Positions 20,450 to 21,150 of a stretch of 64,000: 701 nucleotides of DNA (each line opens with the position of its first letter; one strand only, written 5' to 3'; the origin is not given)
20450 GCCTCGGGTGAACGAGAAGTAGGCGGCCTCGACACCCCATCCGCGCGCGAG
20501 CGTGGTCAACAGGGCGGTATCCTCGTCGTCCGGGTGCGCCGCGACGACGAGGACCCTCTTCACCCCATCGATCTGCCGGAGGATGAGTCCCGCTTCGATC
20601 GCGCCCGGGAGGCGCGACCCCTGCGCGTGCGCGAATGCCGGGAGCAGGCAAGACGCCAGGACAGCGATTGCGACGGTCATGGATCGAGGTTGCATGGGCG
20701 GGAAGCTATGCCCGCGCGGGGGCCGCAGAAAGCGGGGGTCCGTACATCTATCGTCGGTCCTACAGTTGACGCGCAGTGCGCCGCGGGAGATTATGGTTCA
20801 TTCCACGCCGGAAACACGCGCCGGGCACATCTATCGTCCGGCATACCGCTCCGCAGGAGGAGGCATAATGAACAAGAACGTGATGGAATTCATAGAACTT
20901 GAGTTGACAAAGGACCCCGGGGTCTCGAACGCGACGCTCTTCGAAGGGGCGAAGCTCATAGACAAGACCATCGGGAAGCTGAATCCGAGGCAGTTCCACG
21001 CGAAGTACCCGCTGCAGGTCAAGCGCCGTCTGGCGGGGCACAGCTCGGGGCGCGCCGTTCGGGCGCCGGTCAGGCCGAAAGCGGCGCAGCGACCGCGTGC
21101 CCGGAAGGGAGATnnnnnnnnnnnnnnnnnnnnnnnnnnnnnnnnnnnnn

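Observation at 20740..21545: Tandem-duplicated 42-aa domain protein driven by a promoter bracketed by 12-bp direct repeats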

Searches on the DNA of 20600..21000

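Call 81: search_rna_families(source=window, start=20600, end=21000, threshold=evalue, max_evalue=1)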
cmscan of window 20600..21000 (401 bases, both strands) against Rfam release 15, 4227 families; matches with E-value up to 1: 0.
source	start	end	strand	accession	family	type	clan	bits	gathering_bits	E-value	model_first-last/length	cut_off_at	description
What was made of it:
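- On Known cis-regulatory RNA (Rfam): No match at E up to 1 in 20600-21000 (call 81).
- No Rfam family matches (call 81).
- Tried and rejected: Rfam scan of the leader region: nothing (call 81).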
